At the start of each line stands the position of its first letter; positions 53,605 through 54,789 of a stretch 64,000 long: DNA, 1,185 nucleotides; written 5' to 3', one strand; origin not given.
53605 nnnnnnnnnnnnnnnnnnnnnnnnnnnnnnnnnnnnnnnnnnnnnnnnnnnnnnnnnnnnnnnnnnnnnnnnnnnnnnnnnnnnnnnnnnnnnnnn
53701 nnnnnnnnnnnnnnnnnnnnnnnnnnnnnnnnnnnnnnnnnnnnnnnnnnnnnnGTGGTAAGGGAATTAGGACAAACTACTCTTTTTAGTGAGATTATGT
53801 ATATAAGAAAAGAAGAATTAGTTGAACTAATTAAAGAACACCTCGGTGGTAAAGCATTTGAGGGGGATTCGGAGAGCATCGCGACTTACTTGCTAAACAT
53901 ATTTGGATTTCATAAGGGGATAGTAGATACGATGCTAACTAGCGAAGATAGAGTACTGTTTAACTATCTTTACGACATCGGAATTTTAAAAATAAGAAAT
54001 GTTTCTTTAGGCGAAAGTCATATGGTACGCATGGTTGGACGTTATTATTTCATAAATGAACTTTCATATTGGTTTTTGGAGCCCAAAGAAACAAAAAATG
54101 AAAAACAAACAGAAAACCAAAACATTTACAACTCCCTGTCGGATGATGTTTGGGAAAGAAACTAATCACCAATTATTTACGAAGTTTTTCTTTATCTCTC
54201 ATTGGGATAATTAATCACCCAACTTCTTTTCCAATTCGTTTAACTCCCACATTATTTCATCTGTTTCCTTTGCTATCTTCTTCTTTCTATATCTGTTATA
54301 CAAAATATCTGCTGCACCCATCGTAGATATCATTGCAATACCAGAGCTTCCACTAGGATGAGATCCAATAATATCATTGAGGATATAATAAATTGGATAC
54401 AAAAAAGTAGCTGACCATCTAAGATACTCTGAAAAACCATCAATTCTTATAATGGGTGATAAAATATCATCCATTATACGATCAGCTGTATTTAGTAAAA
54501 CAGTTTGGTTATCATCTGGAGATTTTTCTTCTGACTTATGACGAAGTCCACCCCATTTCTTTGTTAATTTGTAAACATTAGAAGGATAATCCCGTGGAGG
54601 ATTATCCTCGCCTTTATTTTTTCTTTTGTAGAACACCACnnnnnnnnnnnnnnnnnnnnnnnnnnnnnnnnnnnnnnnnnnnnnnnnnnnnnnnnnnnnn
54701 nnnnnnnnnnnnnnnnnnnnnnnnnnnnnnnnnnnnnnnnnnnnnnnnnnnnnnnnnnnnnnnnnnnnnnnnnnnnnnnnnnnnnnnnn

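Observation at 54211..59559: Tightly packed five-gene operon around a CofD/YvcK-HAD fusion: candidate uncharacterised small-molecule pathway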

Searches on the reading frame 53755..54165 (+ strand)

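Call 3: search_protein_families(library=pfam, proteins=[window:53755-54165:+], max_evalue=0.1)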
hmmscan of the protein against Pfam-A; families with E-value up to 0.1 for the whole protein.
window:53755-54165:+ (136 aa): 2 families
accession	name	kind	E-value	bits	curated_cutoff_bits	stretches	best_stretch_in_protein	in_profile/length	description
PF19479.4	DUF6015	-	0.00074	20.3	27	1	19-81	5-67/140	Family of unknown function (DUF6015)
PF24988.1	NEW1_HB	-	0.063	13.9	27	0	10-69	24-84/87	NEW1 helical bundle domain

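Call 4: search_protein_families(library=ncbifam, proteins=[window:53755-54165:+], max_evalue=0.1)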
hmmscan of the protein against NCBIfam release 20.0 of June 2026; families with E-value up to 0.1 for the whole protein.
window:53755-54165:+ (136 aa): 2 families
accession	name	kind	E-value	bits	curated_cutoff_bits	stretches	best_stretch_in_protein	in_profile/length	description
NF007361.0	PRK09857.1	equivalog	0.094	12.2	583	0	12-74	165-230/292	recombination-promoting nuclease RpnA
NF007418.0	PRK09956.1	equivalog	0.095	11.7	583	0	12-76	165-220/308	ISNCY family transposase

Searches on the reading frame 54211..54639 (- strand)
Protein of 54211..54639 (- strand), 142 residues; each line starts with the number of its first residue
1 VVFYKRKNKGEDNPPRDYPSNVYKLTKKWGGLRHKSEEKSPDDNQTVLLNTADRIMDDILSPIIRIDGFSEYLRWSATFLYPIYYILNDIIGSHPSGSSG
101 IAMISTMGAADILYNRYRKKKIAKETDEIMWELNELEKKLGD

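Call 3: search_protein_families(library=pfam, proteins=[window:54211-54639:-], max_evalue=0.1)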
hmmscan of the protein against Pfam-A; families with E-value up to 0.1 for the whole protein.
window:54211-54639:- (142 aa): 1 family
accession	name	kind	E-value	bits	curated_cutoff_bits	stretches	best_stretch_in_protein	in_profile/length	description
PF19845.4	DUF6320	-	0.096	12.9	29.9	0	64-91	83-110/186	Family of unknown function (DUF6320)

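Call 4: search_protein_families(library=ncbifam, proteins=[window:54211-54639:-], max_evalue=0.1)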
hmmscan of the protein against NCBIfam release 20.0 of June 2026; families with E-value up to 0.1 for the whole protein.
window:54211-54639:- (142 aa): 0 families
